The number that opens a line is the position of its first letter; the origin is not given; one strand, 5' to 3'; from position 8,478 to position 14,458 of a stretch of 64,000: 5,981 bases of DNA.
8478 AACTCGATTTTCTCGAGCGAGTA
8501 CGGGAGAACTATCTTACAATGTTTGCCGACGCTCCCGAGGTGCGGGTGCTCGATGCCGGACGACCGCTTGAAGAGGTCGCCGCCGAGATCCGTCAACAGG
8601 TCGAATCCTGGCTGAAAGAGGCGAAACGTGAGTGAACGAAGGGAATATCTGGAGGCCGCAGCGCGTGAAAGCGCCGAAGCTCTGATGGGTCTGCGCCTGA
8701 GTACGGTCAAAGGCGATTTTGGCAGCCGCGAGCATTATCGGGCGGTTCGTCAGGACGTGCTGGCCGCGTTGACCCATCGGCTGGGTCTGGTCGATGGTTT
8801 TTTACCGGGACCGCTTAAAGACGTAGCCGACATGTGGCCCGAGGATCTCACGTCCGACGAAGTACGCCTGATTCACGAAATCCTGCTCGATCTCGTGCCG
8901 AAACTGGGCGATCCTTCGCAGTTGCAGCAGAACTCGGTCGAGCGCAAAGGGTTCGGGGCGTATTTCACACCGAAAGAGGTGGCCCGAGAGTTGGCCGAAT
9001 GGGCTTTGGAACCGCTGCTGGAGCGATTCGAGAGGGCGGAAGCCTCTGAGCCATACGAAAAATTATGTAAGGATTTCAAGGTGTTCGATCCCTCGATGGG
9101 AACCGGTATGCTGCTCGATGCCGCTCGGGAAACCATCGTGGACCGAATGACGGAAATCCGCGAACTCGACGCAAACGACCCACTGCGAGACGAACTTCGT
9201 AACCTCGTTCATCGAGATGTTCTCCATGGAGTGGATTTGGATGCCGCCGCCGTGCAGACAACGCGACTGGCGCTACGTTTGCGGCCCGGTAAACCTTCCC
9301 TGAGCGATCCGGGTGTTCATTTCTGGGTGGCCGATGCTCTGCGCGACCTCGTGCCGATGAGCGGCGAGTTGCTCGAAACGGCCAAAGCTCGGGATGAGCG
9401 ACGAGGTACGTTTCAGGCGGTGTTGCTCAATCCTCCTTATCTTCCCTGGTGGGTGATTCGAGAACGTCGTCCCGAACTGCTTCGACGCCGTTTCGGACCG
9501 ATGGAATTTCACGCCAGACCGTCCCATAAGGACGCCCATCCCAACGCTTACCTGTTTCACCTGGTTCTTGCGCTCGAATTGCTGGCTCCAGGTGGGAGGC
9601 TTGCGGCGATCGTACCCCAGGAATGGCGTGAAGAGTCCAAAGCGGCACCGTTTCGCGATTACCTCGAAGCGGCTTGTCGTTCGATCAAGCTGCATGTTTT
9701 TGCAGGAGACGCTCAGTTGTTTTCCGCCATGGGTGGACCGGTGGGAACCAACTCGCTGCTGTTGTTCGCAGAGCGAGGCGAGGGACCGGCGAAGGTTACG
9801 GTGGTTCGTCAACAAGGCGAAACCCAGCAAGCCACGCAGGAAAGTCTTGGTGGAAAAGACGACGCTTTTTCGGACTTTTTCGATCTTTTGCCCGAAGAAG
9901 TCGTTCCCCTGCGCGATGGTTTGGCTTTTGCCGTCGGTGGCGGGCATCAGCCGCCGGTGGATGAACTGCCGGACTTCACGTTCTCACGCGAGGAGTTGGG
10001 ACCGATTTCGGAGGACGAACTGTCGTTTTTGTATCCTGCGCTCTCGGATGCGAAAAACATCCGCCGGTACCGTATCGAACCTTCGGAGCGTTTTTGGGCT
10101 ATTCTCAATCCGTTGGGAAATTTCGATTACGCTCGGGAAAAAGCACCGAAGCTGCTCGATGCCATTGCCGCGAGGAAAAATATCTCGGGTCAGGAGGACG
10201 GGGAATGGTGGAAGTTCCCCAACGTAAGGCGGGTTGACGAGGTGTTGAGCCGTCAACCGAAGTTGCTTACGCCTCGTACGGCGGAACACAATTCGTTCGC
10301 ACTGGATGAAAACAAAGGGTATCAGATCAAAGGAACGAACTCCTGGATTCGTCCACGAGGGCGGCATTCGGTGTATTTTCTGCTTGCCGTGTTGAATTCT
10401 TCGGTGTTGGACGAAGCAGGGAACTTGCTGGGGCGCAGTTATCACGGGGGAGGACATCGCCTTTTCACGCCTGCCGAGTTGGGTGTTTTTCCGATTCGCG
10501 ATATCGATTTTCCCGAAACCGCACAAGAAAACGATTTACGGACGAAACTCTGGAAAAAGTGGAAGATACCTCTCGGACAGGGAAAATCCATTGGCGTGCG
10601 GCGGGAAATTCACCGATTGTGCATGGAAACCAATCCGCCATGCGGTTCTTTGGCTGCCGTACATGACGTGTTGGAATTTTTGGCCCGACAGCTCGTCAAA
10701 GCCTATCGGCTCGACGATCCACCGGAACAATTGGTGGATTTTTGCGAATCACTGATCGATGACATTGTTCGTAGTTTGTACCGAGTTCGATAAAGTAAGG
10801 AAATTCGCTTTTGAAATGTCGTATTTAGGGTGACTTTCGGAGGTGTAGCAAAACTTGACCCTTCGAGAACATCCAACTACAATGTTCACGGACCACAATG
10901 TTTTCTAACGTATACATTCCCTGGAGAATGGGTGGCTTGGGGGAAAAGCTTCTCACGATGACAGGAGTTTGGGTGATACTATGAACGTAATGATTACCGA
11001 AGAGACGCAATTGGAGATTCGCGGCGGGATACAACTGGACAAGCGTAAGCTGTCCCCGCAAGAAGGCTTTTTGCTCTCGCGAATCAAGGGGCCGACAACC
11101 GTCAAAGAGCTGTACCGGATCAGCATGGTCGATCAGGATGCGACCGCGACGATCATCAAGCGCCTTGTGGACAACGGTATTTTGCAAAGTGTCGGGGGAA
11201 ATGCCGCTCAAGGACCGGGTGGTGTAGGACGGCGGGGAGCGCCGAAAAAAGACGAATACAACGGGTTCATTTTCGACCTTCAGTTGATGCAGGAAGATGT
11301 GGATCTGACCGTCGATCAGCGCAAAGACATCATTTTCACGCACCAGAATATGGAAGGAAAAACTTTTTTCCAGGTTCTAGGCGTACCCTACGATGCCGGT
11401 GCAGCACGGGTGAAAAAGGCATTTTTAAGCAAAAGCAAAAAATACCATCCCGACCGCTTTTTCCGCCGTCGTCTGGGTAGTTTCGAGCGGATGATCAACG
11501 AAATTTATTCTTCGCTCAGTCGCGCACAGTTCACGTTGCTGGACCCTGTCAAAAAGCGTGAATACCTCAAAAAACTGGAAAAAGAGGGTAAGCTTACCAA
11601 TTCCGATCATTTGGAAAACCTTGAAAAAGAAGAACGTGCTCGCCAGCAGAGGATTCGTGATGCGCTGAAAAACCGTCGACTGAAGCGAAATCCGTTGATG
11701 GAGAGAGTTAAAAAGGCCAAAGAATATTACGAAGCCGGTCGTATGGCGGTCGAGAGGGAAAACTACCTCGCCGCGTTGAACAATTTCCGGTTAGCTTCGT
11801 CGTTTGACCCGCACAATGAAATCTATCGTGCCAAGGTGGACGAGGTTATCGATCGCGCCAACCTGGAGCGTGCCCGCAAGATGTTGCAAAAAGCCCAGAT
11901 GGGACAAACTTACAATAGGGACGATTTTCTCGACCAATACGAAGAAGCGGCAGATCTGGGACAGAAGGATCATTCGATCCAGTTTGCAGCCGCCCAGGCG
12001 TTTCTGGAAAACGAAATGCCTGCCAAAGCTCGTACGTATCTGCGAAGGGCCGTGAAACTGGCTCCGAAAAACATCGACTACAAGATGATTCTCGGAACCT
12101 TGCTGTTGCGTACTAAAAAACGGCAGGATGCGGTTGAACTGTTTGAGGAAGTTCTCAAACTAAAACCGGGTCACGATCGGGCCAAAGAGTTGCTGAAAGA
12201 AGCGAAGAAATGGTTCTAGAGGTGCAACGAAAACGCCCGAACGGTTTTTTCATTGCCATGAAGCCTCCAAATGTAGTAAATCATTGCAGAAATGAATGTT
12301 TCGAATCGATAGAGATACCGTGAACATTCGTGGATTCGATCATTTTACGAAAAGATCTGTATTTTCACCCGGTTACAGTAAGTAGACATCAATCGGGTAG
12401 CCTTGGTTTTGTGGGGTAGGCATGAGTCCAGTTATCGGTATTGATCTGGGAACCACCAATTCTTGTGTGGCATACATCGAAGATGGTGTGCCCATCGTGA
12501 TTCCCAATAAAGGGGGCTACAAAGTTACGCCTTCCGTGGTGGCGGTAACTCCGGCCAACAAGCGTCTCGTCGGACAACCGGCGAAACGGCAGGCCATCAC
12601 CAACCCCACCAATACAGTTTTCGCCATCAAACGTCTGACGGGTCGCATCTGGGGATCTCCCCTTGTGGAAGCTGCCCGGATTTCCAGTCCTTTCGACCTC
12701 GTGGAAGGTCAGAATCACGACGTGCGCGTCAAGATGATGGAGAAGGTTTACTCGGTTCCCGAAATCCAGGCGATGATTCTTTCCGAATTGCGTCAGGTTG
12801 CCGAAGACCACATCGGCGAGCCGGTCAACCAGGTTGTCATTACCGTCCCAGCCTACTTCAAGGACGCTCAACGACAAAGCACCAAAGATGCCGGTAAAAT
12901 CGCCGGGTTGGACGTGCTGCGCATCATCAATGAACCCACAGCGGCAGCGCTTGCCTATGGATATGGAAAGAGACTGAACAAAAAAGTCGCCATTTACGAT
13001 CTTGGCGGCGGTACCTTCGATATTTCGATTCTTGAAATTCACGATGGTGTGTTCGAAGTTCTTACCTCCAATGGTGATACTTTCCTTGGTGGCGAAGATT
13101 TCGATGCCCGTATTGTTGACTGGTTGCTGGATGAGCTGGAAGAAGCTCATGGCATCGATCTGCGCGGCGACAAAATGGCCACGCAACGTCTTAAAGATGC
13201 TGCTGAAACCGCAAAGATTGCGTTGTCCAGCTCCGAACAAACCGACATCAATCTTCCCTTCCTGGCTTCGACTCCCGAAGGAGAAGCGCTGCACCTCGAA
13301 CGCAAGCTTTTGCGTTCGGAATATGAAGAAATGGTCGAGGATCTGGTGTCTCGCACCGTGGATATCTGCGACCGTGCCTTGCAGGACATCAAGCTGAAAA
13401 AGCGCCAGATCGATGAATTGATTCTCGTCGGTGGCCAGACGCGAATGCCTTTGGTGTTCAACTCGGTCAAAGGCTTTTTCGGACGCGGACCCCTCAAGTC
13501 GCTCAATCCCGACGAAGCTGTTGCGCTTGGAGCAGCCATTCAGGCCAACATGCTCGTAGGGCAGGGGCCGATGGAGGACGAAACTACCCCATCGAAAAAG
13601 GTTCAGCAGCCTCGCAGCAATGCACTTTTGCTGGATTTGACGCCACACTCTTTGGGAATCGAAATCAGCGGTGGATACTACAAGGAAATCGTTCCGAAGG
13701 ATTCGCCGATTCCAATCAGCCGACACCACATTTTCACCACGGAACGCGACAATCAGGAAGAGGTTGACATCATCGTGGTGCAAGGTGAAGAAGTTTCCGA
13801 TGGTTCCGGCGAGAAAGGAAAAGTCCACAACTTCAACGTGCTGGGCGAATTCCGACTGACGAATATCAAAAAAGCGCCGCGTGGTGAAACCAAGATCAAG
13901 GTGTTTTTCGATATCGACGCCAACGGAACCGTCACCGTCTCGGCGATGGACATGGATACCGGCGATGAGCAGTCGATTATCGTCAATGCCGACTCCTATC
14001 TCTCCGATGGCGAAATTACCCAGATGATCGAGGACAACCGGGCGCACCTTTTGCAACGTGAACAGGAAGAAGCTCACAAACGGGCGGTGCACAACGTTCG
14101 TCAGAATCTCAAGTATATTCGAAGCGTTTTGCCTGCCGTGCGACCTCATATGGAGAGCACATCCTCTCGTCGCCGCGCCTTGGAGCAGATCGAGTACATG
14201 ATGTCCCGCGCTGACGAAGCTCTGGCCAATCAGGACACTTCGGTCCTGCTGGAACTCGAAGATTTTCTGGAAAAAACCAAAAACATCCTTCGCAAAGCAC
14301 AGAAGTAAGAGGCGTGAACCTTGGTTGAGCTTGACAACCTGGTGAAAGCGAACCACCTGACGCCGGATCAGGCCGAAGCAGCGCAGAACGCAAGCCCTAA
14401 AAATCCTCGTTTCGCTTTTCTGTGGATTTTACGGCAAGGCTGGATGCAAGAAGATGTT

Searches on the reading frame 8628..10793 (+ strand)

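Call 65: search_protein_families(library=pfam, proteins=[window:8628-10793:+], max_evalue=0.00001)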
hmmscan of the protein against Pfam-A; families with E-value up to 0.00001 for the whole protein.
window:8628-10793:+ (721 aa): 2 families
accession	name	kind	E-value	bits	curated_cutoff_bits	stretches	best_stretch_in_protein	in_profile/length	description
PF07669.17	Eco57I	-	6.7e-07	30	25.3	1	199-365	3-171/171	Eco57I restriction-modification methylase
PF02384.22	N6_Mtase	-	4.8e-06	26.6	20.4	1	103-332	19-186/311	N-6 DNA Methylase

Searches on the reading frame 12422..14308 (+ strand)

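Call 65: search_protein_families(library=pfam, proteins=[window:12422-14308:+], max_evalue=0.00001)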
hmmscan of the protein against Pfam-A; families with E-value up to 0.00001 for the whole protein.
window:12422-14308:+ (628 aa): 2 families
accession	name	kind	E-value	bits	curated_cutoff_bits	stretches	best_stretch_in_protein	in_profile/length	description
PF00012.26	HSP70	-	1e-191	638.7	20.6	1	4-617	1-587/599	Hsp70 protein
PF06723.19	MreB_Mbl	-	1.9e-12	47.1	27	1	115-237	74-190/327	MreB/Mbl protein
